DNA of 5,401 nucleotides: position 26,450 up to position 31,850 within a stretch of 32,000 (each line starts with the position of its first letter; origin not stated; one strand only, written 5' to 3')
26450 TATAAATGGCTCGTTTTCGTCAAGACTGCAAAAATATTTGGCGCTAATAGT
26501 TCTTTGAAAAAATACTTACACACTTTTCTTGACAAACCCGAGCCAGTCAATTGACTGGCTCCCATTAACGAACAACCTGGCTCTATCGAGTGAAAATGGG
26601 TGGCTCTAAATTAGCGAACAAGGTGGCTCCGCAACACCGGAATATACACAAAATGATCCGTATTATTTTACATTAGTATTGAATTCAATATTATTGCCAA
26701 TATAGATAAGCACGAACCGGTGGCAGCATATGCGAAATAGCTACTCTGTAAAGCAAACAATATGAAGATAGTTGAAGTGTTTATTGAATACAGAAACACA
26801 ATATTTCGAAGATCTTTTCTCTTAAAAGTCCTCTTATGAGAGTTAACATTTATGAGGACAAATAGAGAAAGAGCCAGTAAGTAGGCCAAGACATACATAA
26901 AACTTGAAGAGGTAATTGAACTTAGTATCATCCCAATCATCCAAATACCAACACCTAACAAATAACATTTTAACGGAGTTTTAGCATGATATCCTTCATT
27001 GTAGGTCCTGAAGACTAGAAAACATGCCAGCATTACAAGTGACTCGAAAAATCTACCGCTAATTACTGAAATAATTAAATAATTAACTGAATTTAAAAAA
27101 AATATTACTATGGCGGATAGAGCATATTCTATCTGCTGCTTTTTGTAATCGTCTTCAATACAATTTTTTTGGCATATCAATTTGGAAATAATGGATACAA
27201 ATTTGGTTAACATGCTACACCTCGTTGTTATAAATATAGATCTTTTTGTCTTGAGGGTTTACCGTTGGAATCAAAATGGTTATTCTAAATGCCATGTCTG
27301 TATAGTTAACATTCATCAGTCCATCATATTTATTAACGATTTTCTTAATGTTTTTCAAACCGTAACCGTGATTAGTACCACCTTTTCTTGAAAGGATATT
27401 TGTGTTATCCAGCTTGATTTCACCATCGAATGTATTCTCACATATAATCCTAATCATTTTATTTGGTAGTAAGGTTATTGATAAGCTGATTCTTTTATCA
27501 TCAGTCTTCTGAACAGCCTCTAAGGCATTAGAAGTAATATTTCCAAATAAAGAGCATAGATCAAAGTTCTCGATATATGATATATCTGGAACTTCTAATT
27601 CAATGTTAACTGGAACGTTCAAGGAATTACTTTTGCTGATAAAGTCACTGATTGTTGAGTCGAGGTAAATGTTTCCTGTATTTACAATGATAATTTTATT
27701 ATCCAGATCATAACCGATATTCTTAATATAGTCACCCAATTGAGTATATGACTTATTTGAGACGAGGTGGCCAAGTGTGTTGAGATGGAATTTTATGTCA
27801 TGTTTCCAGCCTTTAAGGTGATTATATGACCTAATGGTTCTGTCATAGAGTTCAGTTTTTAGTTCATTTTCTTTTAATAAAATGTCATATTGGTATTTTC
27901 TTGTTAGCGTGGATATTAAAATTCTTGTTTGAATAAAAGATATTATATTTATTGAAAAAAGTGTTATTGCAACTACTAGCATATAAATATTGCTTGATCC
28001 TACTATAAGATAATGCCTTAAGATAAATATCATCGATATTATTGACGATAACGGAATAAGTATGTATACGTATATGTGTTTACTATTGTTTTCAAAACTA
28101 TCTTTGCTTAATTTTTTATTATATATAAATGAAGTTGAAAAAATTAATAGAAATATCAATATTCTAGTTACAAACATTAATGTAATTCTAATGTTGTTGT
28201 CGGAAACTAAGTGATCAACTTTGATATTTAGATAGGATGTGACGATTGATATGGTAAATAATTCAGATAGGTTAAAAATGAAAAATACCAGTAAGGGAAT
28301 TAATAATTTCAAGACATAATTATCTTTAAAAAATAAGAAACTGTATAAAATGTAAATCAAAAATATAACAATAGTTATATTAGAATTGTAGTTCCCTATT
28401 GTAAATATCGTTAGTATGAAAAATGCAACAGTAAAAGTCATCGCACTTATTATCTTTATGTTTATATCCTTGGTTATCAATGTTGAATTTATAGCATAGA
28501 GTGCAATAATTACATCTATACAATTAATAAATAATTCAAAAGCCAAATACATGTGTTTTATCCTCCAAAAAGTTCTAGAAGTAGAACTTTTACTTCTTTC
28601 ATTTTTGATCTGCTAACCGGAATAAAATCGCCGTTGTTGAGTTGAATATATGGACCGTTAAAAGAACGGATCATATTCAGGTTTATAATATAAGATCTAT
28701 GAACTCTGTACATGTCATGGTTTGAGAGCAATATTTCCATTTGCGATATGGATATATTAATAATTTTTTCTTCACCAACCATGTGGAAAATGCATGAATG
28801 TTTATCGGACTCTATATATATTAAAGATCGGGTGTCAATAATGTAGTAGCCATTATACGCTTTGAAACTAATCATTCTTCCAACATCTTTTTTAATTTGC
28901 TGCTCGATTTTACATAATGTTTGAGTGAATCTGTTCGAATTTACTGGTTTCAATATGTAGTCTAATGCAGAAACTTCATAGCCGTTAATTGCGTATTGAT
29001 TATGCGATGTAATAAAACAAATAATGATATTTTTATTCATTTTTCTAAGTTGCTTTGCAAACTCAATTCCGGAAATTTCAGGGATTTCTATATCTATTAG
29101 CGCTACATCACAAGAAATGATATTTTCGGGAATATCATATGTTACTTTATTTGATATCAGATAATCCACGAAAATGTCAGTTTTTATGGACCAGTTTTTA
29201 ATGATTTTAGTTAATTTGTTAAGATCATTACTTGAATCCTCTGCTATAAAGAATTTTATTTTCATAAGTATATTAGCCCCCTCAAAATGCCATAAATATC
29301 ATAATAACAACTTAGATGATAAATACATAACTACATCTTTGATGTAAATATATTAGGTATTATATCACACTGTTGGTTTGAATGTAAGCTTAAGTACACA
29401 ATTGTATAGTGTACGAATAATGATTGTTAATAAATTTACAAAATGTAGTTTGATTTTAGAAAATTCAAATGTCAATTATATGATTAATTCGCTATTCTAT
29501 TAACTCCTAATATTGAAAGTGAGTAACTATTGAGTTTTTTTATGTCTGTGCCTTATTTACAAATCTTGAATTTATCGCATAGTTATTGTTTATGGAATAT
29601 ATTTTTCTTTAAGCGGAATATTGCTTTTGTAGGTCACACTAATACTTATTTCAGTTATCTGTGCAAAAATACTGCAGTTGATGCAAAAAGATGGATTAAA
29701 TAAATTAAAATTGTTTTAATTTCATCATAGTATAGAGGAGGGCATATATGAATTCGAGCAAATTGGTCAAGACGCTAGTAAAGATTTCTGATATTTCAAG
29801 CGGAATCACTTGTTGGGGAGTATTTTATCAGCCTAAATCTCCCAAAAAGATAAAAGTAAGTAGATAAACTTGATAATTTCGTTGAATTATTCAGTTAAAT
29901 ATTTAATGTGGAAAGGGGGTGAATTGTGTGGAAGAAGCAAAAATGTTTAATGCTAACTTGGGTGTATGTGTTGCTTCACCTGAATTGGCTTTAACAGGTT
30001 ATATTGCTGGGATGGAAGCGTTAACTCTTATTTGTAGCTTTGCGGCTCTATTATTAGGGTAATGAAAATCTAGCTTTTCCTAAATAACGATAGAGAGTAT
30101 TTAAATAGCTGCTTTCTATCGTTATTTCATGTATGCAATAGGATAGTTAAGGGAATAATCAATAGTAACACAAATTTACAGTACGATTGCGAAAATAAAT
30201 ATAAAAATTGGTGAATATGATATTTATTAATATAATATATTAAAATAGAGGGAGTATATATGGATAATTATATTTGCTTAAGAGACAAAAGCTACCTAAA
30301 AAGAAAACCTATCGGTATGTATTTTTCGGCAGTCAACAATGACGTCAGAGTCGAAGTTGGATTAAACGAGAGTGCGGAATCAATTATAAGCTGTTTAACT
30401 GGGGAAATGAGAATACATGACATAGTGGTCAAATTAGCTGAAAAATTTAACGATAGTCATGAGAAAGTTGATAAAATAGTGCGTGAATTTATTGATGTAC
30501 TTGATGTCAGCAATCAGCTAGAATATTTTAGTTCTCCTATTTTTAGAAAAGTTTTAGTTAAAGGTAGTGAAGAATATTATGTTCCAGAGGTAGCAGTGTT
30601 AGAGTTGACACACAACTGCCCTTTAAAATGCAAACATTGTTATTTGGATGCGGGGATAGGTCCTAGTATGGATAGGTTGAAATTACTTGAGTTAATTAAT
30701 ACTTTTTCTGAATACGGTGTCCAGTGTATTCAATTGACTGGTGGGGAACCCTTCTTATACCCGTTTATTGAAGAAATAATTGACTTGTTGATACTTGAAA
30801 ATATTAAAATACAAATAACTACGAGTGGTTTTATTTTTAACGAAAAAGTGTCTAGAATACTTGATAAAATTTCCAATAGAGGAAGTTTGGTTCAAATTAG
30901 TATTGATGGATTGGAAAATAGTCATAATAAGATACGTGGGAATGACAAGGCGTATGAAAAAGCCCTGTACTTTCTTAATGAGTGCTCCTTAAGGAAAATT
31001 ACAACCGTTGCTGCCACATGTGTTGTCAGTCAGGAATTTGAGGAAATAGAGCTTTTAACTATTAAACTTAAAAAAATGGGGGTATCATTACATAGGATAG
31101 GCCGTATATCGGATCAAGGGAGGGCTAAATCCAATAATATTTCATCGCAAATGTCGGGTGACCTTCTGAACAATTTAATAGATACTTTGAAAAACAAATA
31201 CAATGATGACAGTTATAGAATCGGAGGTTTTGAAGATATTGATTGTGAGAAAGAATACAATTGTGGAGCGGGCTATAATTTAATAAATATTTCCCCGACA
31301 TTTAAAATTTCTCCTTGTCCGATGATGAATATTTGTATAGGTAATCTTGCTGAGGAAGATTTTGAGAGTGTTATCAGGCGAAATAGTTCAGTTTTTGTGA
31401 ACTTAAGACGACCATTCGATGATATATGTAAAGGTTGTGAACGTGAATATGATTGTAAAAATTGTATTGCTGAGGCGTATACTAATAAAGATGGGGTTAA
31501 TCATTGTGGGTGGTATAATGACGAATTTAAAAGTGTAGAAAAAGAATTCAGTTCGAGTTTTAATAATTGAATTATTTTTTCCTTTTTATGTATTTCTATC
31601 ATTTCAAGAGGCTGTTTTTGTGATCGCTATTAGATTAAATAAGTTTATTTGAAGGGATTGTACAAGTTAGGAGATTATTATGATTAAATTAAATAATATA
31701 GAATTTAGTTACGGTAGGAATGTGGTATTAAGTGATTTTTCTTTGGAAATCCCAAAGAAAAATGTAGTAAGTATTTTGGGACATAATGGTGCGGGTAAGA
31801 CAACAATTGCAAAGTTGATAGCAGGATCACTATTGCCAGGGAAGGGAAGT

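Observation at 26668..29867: agr-like quorum-sensing locus with non-canonical layout: agrA-agrC-agrB on one strand, agrD-like peptide gene divergent and heading a RiPP operon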

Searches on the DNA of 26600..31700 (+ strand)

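Call 47: search_dna_similar(query=window:26600-31700:+, collection=plasmids, mode=distant, max_rows=15)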
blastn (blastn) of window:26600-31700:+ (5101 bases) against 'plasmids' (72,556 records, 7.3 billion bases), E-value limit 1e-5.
Records with a match: 1; places in all: 1; records where one place covers at least 80% of the query: 0.
Best place of each record, by identity: 60-80% 1.
By first word of the organism name: Bacillus 1.
By predicted mobility (MOB-suite, as given by PLSDB): non-mobilizable 1.
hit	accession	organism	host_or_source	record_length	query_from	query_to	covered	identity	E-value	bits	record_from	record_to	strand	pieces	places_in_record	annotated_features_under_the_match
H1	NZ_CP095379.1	Bacillus cereus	cell cuture,Pond silt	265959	3959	4526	11%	67.7%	2e-37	167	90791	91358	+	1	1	PqqD family peptide modification chaperone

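Call 49: get_annotated_region(hit=H1, flank=7000)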
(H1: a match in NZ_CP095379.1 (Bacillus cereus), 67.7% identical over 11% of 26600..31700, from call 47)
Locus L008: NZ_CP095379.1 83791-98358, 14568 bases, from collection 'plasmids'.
description: Bacillus cereus strain SEM-15 plasmid pb2, complete sequence
organism: Bacillus cereus (NCBI taxid 1396)
taxonomy: Bacteria; Bacillota; Bacilli; Bacillales; Bacillaceae; Bacillus; Bacillus cereus
host: -; source: cell cuture,Pond silt; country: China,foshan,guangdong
typing (MOB-suite, as given by PLSDB): non-mobilizable; replicon rep_cluster_1912
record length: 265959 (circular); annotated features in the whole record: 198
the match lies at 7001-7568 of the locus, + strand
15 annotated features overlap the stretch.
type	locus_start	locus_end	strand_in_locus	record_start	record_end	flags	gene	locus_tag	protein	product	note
CDS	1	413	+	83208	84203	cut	-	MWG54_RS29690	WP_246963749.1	DUF4046 domain-containing protein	-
CDS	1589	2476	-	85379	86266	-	-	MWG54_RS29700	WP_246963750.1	LysR family transcriptional regulator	GO:0006355 - regulation of DNA-templated transcription [Evidence IEA]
CDS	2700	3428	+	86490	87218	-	-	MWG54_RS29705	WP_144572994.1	ABC transporter ATP-binding protein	-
CDS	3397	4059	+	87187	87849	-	-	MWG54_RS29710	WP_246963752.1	hypothetical protein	-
CDS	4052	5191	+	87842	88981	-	-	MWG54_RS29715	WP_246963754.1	metallopeptidase TldD-related protein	-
CDS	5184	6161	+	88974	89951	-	-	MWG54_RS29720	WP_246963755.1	metallopeptidase TldD-related protein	-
CDS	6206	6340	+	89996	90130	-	-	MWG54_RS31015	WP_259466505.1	hypothetical protein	-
CDS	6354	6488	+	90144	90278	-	-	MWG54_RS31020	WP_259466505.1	hypothetical protein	-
CDS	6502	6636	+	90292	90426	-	-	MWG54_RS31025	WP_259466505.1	hypothetical protein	-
CDS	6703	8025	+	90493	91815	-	-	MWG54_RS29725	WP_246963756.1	PqqD family peptide modification chaperone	-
CDS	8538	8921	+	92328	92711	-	-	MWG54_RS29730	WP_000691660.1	GntR family transcriptional regulator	GO:0006355 - regulation of DNA-templated transcription [Evidence IEA]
CDS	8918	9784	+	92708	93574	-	-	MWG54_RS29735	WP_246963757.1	ABC transporter ATP-binding protein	-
CDS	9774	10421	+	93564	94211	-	-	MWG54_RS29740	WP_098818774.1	ABC-2 transporter permease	-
CDS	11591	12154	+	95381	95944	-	-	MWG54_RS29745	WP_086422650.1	methyltransferase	-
CDS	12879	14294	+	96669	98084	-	-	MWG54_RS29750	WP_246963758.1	phosphatidylinositol-specific phospholipase C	-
